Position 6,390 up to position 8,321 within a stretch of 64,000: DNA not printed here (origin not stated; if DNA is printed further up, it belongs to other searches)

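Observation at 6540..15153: Five-gene translationally coupled operon linking lipid-type biosynthetic enzymes to a sigma-54 two-component relay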

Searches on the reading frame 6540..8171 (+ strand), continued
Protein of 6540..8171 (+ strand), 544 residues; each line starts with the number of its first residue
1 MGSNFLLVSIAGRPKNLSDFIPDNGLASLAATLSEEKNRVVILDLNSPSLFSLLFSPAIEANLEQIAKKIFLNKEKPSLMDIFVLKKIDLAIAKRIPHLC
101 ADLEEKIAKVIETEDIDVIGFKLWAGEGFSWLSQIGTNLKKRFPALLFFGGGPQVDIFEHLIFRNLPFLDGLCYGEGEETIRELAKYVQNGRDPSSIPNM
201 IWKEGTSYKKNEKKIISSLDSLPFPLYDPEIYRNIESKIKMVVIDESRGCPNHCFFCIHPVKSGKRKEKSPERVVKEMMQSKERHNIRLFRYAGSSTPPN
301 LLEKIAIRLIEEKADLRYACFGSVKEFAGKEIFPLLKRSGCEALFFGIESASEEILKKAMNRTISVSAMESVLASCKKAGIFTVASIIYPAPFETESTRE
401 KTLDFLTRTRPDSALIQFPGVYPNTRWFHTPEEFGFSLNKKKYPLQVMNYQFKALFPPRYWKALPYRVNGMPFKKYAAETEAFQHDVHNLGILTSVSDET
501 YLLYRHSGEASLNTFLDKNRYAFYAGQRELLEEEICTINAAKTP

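Call 62: search_protein_families(library=pfam, proteins=[L012:3123-3755:-, L012:2347-3126:-, L012:1177-2307:-, L012:96-1223:-, L024:1652-2401:-], max_evalue=0.001)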
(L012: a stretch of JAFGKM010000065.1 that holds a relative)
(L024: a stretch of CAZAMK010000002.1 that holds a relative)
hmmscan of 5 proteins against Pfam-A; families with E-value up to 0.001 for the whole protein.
L012:3123-3755:- (211 aa): 2 families
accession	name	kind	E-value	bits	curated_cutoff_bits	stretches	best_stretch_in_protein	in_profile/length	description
PF00730.31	HhH-GPD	-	3.7e-28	98.4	26.2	1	33-168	1-107/108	HhH-GPD superfamily base excision DNA repair protein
PF00633.29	HHH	-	4.7e-05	23.5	24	1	98-126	1-29/30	Helix-hairpin-helix motif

L012:2347-3126:- (260 aa): 2 families
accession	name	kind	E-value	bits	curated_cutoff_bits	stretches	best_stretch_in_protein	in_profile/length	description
PF01551.29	Peptidase_M23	-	1.9e-23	82.9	28.7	1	161-253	3-96/96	Peptidase family M23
PF01476.26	LysM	-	2e-07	31.3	20.9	1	48-99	1-43/43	LysM domain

L012:1177-2307:- (377 aa): 2 families
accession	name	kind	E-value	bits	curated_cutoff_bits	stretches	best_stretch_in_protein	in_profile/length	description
PF13286.11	HD_assoc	-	2.1e-23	83.1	22.2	1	283-369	2-91/91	Phosphohydrolase-associated domain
PF01966.28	HD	-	3.1e-12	47.3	22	1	66-195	1-113/116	HD domain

L012:96-1223:- (376 aa): 4 families
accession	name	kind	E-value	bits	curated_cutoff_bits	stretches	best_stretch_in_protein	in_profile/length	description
PF02481.21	DNA_processg_A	-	3.9e-77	258.6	29.6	1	86-292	2-211/212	DNA recombination-mediator protein A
PF17782.7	DprA_WH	-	2.9e-06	27.6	22.9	1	312-371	3-61/61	DprA winged helix domain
PF18306.6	LDcluster4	-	4.4e-05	23.6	26.3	1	132-282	7-133/151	SLOG cluster4 family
PF14520.12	HHH_5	-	0.00012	22.9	27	1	28-73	6-53/57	Helix-hairpin-helix domain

L024:1652-2401:- (250 aa): 2 families
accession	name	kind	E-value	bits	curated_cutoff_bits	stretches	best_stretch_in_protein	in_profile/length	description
PF02481.21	DNA_processg_A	-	1.8e-62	210.7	29.6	1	69-233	2-169/212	DNA recombination-mediator protein A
PF14520.12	HHH_5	-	0.00019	22.3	27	1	10-56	5-53/57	Helix-hairpin-helix domain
